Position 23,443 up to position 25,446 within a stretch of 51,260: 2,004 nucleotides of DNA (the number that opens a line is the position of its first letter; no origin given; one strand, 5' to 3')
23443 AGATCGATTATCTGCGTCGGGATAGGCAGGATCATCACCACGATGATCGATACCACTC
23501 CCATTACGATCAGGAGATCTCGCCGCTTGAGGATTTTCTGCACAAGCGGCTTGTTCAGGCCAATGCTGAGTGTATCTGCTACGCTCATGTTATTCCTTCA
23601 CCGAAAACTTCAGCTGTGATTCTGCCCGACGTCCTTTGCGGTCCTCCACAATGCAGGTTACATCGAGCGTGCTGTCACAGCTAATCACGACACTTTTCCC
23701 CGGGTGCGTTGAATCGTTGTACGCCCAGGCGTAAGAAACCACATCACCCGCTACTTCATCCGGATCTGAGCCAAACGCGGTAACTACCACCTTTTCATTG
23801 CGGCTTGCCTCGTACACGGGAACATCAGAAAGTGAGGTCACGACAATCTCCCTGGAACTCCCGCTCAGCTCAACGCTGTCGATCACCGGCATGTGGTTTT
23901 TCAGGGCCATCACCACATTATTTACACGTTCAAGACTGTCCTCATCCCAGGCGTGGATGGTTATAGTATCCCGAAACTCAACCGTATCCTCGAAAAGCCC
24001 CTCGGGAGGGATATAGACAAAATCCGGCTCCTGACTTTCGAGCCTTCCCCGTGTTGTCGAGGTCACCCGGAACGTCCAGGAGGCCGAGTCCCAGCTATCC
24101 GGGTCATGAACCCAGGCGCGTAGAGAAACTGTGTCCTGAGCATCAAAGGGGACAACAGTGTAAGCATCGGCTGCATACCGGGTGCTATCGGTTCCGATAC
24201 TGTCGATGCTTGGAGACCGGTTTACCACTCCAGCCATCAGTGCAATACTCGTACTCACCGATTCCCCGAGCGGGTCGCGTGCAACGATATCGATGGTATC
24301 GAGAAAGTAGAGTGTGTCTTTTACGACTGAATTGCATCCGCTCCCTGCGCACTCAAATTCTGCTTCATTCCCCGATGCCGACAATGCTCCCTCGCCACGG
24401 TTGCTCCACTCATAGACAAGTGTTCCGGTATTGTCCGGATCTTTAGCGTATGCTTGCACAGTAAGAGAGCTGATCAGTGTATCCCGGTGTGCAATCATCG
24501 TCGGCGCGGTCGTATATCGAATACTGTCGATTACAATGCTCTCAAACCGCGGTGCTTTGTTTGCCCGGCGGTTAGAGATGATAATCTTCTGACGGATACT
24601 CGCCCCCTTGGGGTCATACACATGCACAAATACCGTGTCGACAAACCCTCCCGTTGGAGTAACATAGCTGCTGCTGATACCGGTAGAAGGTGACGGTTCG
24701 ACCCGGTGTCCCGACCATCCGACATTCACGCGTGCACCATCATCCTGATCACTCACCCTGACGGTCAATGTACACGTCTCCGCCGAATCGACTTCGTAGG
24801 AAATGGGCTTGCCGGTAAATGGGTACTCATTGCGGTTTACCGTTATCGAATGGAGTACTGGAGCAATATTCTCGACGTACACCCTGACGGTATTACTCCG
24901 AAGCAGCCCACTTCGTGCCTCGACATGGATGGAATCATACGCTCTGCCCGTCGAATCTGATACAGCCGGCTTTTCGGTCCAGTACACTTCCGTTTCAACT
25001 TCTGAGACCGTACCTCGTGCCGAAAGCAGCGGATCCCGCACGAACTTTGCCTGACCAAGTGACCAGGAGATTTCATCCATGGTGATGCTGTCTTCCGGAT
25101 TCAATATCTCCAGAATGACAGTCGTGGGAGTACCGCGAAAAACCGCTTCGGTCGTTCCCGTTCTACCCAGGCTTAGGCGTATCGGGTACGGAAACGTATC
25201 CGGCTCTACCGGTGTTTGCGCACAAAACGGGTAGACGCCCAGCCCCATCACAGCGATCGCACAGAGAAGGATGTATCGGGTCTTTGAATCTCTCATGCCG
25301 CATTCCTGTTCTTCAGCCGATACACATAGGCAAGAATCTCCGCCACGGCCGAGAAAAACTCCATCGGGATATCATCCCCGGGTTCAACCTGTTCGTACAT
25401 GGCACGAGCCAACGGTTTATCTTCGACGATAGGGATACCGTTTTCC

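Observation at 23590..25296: Exported five-domain cadherin/Ig-like repeat protein translationally coupled between flhB and flhA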

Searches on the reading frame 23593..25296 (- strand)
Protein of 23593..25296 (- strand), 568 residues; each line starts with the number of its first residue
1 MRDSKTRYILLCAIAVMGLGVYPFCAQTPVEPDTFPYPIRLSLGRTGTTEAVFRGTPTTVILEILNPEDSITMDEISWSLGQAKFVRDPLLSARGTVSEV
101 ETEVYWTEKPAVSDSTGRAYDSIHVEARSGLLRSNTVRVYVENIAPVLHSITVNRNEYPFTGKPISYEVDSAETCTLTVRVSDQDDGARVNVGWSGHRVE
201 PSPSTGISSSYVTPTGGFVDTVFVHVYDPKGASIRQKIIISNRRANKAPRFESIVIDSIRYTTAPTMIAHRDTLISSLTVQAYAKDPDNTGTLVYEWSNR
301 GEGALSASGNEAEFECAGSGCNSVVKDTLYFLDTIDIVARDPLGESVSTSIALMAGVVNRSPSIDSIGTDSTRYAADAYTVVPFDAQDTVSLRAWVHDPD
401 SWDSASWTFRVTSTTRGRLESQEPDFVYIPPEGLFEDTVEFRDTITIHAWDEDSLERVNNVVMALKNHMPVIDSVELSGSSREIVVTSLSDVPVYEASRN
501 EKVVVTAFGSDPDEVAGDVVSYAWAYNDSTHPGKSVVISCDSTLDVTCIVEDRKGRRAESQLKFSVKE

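Call 3: search_protein_families(library=pfam, proteins=[window:23593-25296:-], max_evalue=10)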
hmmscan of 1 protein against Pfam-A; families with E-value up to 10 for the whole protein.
window:23593-25296:- (568 aa): 1 family
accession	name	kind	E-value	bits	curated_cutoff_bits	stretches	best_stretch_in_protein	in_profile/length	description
PF22352.2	K319L-like_PKD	-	0.0039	17.6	27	1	500-528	11-37/84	K319L-like, PKD domain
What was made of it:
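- On Big_9 / PKD-like bacterial Ig domains: The window's protein has only a K319L-like PKD match of 17.6 bits against a cut-off of 27 (call 3).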

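Call 4: search_protein_families(library=ncbifam, proteins=[window:23593-25296:-], max_evalue=1)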
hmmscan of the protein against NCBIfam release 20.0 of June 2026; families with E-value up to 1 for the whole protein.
window:23593-25296:- (568 aa): 0 families

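Call 5: search_solved_structures(query=window:23593-25296:-, max_evalue=10)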
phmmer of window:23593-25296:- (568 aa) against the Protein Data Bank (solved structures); distinct sequences matched with E-value up to 10: 3.
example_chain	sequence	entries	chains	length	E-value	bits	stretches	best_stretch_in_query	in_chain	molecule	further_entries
2y72_A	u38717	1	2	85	0.23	13.2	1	508-566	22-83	COLLAGENASE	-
4jrw_A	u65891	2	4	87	0.24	13.1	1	508-566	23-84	Collagenase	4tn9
4aqo_A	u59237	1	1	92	0.28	12.9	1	508-566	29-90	COLLAGENASE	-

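Call 6: find_homologous_proteins(query=window:23593-25296:-, max_evalue=0.001)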
Query window:23593-25296:- (568 aa): 4 proteins with E <= 0.001 among 8000 candidates.
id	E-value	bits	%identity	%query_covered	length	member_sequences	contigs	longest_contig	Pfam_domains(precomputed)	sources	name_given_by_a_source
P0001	0.0e+0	1272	100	100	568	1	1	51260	-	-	-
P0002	3.0e-174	599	47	100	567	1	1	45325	-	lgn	-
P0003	2.4e-56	210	28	99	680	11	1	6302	-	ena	-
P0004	6.0e-32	129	24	92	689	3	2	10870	-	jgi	-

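Call 8: find_encoding_contigs(protein=P0002, flank=10000, max_places=3)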
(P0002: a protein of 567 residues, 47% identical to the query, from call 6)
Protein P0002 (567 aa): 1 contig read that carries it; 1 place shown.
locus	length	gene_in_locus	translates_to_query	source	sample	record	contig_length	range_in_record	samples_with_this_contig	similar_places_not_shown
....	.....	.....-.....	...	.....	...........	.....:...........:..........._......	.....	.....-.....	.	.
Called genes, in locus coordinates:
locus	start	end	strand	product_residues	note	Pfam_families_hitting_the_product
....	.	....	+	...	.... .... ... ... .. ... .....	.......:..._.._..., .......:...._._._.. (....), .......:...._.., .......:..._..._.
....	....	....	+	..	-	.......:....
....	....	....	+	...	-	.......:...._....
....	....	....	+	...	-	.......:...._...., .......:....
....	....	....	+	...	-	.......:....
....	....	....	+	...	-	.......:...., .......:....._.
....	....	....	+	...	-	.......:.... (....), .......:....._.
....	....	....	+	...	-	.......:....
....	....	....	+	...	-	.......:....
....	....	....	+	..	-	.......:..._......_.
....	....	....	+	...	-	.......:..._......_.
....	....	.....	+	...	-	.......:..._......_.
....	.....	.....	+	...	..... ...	-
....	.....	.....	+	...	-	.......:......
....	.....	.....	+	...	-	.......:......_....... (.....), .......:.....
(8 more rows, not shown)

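Call 9: find_encoding_contigs(protein=P0003, flank=10000, max_places=3)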
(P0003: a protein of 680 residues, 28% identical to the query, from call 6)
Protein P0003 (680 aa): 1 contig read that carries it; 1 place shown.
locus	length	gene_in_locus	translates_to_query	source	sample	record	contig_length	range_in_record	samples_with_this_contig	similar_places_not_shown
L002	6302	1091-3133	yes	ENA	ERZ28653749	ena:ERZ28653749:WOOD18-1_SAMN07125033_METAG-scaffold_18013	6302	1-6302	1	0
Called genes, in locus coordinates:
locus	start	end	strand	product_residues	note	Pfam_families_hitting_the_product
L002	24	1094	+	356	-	PF01312:Bac_export_2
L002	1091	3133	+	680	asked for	-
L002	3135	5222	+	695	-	PF00771:FHIPEP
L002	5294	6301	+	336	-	?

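Call 10: find_encoding_contigs(protein=P0004, flank=10000, max_places=3)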
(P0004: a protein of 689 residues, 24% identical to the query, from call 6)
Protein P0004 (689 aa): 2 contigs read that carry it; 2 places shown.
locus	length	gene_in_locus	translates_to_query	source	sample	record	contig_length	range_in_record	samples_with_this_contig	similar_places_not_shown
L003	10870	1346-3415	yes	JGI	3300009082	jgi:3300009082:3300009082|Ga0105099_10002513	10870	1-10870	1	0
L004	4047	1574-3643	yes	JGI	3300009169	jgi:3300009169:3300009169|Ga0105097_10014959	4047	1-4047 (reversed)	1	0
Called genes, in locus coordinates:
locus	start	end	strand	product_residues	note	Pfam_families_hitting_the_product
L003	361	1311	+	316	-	PF01312:Bac_export_2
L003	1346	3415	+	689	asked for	-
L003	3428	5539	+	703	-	PF00771:FHIPEP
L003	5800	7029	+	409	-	PF00448:SRP54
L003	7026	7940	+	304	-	PF01656:CbiA, PF02374:ArsA_ATPase (faint), PF06564:CBP_BcsQ (faint), PF09140:MipZ (faint), PF10609:ParA, PF13614:AAA_31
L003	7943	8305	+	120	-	-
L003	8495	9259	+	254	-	PF04542:Sigma70_r2, PF04539:Sigma70_r3 (faint), PF08281:Sigma70_r4_2, PF04545:Sigma70_r4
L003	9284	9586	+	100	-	-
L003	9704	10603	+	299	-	PF08668:HDOD, PF01966:HD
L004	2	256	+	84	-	?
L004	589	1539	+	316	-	PF01312:Bac_export_2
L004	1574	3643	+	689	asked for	-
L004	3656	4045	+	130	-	?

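Call 13: find_related_loci(query=A1, collection=genome_contigs, flank=6000)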
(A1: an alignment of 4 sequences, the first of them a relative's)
Query A1 (568 aa) in genome_contigs; peptide patterns used: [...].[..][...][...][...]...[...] (x = any residue, [..] = any of these).
30 stretches matched a pattern; 1 encode a relative of the query (tblastn E <= 1e-3); 1 distinct loci.
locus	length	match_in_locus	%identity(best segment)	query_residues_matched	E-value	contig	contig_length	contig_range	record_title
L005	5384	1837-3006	23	39-400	1e-12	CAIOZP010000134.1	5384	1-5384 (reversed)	MAG: uncultured Fibrobacteres bacterium isolate VK_bin-2524 genome assembly, contig: bin-2524:134/748, whole genome shot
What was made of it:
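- On Flagellar gene-cluster component (operational definition): The one allowed genome-collection scan was spent on a narrow pattern (call 13).
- The host lineage is inferred from a single labelled MAG (call 13).
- Tried and rejected: The host assignment rests on one MAG title (call 13).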

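Call 24: predict_structure(alignment_id=A1)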
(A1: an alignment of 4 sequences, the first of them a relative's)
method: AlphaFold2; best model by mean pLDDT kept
length: 568 residues; sequences in the alignment: 4
mean_pLDDT: 67.2   pTM: 0.33
mean pLDDT of the five models: 67.2, 65.1, 62.3, 60.3, 55.5
residues with pLDDT >= 90: 53; 70-90: 199; 50-70: 221; < 50: 95
segments of 3 or more residues with pLDDT < 50: 17-42, 54-57, 91-94, 107-119, 133-137, 141-146, 182-188, 200-205, 230-232, 413-421
pLDDT, mean of each block of 10 residues (from residue 1): 54 52 39 39 54 52 54 63 56 52 51 44 61 48 49 68 66 57 47 56 51 57 62 64 66 87 75 79 83 88 85 82 66 89 85 73 79 75 76 76 62 42 64 58 78 76 78 83 65 79 88 64 91 91 89 83 82
secondary structure, 60 per line:
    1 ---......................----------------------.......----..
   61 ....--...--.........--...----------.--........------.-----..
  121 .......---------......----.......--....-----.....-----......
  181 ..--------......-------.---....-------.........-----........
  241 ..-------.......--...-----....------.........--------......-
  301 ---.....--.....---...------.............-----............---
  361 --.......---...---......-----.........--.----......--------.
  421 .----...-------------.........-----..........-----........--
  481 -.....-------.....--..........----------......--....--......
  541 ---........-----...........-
elements in order: H4-25 E48-54 E59-64 E76-80 E83-85 E99-106 E119-127 E137-142 E147-153 E156-159 E165-169 E175-182 E191-196 E208-211 E219-227 E233-242 E250-256 E259-261 E267-270 E277-285 E294-299 E304-308 E311-315 E328-340 E346-357 E363-369 E373-375 E379-384 E390-398 E406-411 E426-428 E442-450 E456-465 E471-478 E482-486 E494-498 E501-510 E521-526 E529-532 E535-540 E544-551 E557-567

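Call 26: search_protein_representatives(alignment_id=A1)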
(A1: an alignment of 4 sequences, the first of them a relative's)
Query: 4 sequences, 675 profile positions. Proteins with E-value up to 0.001 (for the whole library): 555; up to 1e-10: 165; up to 1e-30: 74. The best 150 are listed.
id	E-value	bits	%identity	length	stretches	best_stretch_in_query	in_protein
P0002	3.1e-260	881.7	-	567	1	1-572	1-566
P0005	5.2e-213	725.6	-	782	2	1-593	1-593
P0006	4.5e-194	663.1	-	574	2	7-478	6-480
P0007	3.4e-174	597.4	-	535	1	146-675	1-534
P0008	4.5e-151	521.0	-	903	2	17-586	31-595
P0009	7.9e-147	506.9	-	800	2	13-573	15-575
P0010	5.6e-136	471.1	-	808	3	14-546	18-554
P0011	2.8e-132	458.9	-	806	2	19-573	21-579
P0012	1.5e-127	443.2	-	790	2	16-510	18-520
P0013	5.6e-119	414.9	-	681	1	16-675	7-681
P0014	2.9e-118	412.5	-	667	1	9-674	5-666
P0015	1.1e-112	394.1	-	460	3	18-243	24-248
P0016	6.1e-112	391.6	-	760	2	19-581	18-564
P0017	6.1e-105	368.5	-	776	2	12-585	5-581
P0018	1.0e-102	361.2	-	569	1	20-570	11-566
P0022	2.4e-100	353.3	-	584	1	1-572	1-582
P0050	4.2e-67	243.5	-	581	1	14-572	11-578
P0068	6.6e-42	160.2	-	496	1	9-466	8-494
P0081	1.3e-27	113.0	-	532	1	19-465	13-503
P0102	1.3e-17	79.9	-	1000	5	402-590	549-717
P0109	2.3e-16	75.8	-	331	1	41-241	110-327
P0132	1.3e-13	66.7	-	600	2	21-154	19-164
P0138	2.7e-13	65.6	-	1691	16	398-539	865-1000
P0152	9.6e-12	60.5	-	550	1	1-265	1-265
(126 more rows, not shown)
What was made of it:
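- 23590..25296 (-): Gene X: 568-aa exported, membrane-tethered Ig-repeat protein (includes stop codon 23590..23592). Homologs (calls 6, 26).
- Checked: The ORF has homologs at 24-47% identity (call 6), and about 74 representatives score E<1e-30 in an exhaustive profile search (call 26).
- Tried and rejected: The exhaustive search (call 26) showed a family of about 74 representatives.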

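Call 27: find_encoding_contigs(protein=P0005, flank=6000, max_places=2)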
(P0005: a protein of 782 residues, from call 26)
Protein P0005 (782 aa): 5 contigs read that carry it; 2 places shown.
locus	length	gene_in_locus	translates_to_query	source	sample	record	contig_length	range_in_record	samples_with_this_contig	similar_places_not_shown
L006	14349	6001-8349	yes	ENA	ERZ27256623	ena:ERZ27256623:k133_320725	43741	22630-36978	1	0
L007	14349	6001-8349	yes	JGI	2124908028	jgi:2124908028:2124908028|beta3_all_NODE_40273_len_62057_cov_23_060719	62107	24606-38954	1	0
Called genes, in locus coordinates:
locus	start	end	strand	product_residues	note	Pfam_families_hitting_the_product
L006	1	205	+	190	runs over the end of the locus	PF03748:FliL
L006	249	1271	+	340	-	PF02154:FliM, PF01052:FliMN_C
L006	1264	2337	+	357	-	PF01052:FliMN_C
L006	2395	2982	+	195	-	PF04347:FliO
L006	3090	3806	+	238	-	PF00813:FliP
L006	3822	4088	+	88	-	PF01313:Bac_export_3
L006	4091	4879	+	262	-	PF01311:Bac_export_1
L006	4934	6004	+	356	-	PF01312:Bac_export_2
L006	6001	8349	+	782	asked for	PF17963:Big_9 (faint)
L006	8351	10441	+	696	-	PF00771:FHIPEP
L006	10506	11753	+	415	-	PF00448:SRP54, PF13521:AAA_28 (faint)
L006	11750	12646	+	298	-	PF01656:CbiA, PF02374:ArsA_ATPase (weak), PF06564:CBP_BcsQ, PF09140:MipZ (weak), PF10609:ParA, PF13614:AAA_31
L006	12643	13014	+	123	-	-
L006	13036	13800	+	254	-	PF04542:Sigma70_r2, PF04539:Sigma70_r3 (weak), PF08281:Sigma70_r4_2, PF04545:Sigma70_r4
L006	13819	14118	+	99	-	-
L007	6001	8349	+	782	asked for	PF17963:Big_9 (faint)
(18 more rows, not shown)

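Call 28: find_encoding_contigs(protein=P0008, flank=6000, max_places=2)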
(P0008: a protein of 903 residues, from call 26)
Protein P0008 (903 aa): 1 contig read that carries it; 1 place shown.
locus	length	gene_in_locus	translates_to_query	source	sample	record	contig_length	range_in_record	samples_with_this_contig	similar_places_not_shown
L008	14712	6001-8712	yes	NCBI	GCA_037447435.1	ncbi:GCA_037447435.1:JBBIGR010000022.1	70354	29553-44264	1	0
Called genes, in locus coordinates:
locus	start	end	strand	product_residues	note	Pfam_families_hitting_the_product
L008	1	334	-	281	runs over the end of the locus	PF01435:Peptidase_M48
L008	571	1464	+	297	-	PF00483:NTP_transferase, PF12804:NTP_transf_3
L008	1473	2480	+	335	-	PF00288:GHMP_kinases_N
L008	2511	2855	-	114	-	PF09864:MliC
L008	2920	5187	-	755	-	PF13620:CarboxypepD_reg (weak), PF27525:LAM55_pectate-like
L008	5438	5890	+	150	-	-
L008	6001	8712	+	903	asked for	PF17963:Big_9 (faint), PF16030:GD_N (faint)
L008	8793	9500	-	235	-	-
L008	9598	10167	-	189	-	-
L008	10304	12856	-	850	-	PF00176:SNF2-rel_dom, PF04851:ResIII, PF00270:DEAD (weak), PF00271:Helicase_C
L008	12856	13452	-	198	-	-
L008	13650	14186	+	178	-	PF14235:DUF4337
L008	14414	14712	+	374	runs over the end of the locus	PF00704:Glyco_hydro_18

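Call 29: fold_search(model_id=the predicted structure, library=pdb)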
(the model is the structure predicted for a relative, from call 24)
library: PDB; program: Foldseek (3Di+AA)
matches with E <= 10: 1799; with E <= 0.001: 354
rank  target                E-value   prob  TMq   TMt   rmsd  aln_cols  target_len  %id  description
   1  6xi1_AAA              7.3e-12  1.00  0.22  0.27  32.6       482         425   13  Crystal structure of tetra-tandem repeat in extending RTX adhesin from Aeromonas hydrophila (released 2020-10-14)
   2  9flw_A                7.7e-12  1.00  0.16  0.18  29.2       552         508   13  CryoEM structure of the fragment-6 (3571-4078) in the grappling hook protein A (GhpA) in the bacterium Aureispira sp.  (released 2024-10-16)
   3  7stz_C                8.8e-12  1.00  0.17  0.18  24.5       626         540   11  Crystal Structure of Human E-cadherin EC1-5 bound by mouse monoclonal antibody Fab mAb-1_19A11 (released 2022-01-26)
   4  8k53_B                9.7e-12  1.00  0.21  0.21  15.9       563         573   10  Structure of the Dimeric Human CNTN2 Ig 1-6-FNIII 1-2 Domain in an Asymmetric State (released 2023-12-06)
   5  6vg1_A                1.4e-11  1.00  0.18  0.17  35.5       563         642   11  xenopus protocadherin 8.1 EC1-6 (released 2020-03-11)
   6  5v5x_D                2.1e-11  1.00  0.18  0.21  30.7       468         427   14  Protocadherin gammaB7 EC3-6 cis-dimer structure (released 2017-11-01)
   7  6xi1_BBB              3.2e-11  1.00  0.22  0.27  33.3       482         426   12  Crystal structure of tetra-tandem repeat in extending RTX adhesin from Aeromonas hydrophila (released 2020-10-14)
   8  6e6b_A                3.7e-11  1.00  0.17  0.16  34.1       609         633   12  Crystal structure of the Protocadherin GammaB4 extracellular domain (released 2019-04-10)
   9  9fls_A                4.6e-11  1.00  0.15  0.22  28.4       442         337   12  CryoEM structure of the fragment-3 (2061-2397) in the grappling hook protein A (GhpA) in the bacterium Aureispira sp.  (released 2024-10-16)
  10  5szq_A                5.3e-11  1.00  0.18  0.21  27.6       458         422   14  Protocadherin Gamma A4 extracellular cadherin domains 3-6 (released 2016-11-02)
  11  8k53_A                5.6e-11  1.00  0.20  0.17  16.1       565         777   10  Structure of the Dimeric Human CNTN2 Ig 1-6-FNIII 1-2 Domain in an Asymmetric State (released 2023-12-06)
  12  5t9t_A                6.2e-11  1.00  0.18  0.19  34.4       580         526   10  Protocadherin Gamma B2 extracellular cadherin domains 1-5 (released 2016-10-19)
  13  8k3j_A                7.1e-11  1.00  0.22  0.21  15.6       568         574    9  Structure of human CNTN2 immunoglobulin domains 1-6 homo-dimer (released 2024-07-17)
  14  3q2w_A                7.5e-11  1.00  0.17  0.18  26.8       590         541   10  Crystal structure of mouse N-cadherin ectodomain (released 2011-02-23)
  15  8d40_B                9.0e-11  1.00  0.18  0.22  32.2       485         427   12  Crystal structure of human CELSR1 EC1-4 (released 2023-08-30)
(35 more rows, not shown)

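Call 42: find_homologous_proteins(query=A2, max_evalue=1e-20)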
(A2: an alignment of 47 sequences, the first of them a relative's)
Query A2 (47 sequences) (568 aa, profile of the alignment): 5 proteins with E <= 1e-20 among 8000 candidates.
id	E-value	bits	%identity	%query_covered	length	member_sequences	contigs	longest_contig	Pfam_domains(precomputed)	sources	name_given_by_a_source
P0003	4.2e-209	714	28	99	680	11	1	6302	-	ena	-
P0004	7.5e-183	628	24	92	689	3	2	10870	-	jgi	-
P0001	1.6e-147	511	100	100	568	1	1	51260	-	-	-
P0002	2.5e-147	510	47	100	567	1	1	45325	-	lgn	-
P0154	3.1e-25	107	28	12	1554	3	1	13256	PF01839.30,PF17963.8,PF17892.8,PF13517.13,PF17803.8,PF16403.12,PF05345.19,PF16184.12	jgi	jgi:hypothetical protein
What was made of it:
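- The repeat unit is shared with giant multi-repeat proteins carrying Big_9, cadherin-like, VCBS and He_PIG domains (calls 26, 42).
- Tried and rejected: The word-index homolog search gave only 3 relatives (call 6), and 5 when repeated with the 47-sequence profile (call 42).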

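Call 43: list_cluster_members(proteins=[P0008, P0068, P0005, P0009, P0010, P0013, P0014, P0017, P0018, P0022])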
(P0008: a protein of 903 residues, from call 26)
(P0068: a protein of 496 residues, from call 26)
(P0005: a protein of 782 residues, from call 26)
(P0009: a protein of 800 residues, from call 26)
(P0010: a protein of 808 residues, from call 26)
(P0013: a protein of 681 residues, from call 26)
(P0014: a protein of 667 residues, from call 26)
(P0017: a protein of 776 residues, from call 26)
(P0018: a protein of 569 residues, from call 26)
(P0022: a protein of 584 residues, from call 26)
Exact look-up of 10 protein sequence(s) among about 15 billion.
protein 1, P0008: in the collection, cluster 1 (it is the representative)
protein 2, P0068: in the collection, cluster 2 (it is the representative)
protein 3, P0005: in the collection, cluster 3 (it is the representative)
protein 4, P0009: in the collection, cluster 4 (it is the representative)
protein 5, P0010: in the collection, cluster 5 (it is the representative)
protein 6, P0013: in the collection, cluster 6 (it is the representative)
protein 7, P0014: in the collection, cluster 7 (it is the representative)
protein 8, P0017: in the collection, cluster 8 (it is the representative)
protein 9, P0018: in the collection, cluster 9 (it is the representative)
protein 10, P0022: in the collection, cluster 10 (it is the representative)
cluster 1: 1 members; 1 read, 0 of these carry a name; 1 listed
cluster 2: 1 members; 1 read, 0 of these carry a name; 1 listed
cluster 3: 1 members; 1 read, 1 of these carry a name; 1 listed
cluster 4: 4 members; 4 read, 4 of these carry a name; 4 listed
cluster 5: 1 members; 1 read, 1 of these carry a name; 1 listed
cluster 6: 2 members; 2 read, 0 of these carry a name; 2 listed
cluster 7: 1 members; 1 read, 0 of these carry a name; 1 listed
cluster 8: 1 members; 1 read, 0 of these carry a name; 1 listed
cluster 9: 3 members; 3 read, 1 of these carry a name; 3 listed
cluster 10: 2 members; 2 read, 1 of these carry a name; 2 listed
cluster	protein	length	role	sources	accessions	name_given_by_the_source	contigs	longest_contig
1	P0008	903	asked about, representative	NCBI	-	-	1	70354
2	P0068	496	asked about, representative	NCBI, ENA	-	-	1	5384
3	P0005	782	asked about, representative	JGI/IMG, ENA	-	hypothetical protein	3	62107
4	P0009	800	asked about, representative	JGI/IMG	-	hypothetical protein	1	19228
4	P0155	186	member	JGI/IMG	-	hypothetical protein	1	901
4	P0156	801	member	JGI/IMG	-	hypothetical protein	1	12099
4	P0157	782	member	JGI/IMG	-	hypothetical protein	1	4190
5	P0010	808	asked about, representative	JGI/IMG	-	hypothetical protein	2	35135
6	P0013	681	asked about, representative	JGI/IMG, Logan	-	-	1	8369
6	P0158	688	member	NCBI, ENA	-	-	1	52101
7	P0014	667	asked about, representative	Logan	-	-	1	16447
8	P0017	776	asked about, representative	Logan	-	-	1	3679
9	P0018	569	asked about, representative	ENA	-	-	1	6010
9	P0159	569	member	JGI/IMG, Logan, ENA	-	hypothetical protein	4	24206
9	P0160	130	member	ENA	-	-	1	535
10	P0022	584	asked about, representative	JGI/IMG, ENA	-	-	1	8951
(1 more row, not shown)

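Call 44: find_encoding_contigs(protein=P0010, flank=8000, max_places=2)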
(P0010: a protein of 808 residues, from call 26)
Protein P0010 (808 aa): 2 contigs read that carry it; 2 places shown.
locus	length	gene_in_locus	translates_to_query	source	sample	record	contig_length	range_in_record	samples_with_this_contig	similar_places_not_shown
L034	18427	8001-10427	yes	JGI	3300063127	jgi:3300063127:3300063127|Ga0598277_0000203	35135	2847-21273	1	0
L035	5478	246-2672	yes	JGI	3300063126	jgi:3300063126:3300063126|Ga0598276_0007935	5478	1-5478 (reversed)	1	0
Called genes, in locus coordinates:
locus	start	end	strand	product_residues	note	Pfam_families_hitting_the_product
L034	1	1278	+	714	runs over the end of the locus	PF00460:Flg_bb_rod, PF22692:LlgE_F_G_D1 (weak), PF07559:FlgE_D2, PF06429:Flg_bbr_C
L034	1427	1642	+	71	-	PF06289:FlbD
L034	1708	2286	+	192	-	PF03748:FliL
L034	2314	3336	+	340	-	PF02154:FliM, PF01052:FliMN_C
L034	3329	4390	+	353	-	PF28396:SepQ_C (faint), PF01052:FliMN_C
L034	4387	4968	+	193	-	PF04347:FliO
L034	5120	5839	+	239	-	PF00813:FliP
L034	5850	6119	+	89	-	PF01313:Bac_export_3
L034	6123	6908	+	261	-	PF01311:Bac_export_1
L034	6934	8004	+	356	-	PF01312:Bac_export_2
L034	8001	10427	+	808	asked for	PF17963:Big_9 (faint)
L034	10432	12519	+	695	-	PF00771:FHIPEP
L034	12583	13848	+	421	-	PF00448:SRP54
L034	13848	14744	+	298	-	PF01656:CbiA, PF06564:CBP_BcsQ (weak), PF10609:ParA, PF13614:AAA_31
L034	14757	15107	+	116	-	-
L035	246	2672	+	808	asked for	PF17963:Big_9 (faint)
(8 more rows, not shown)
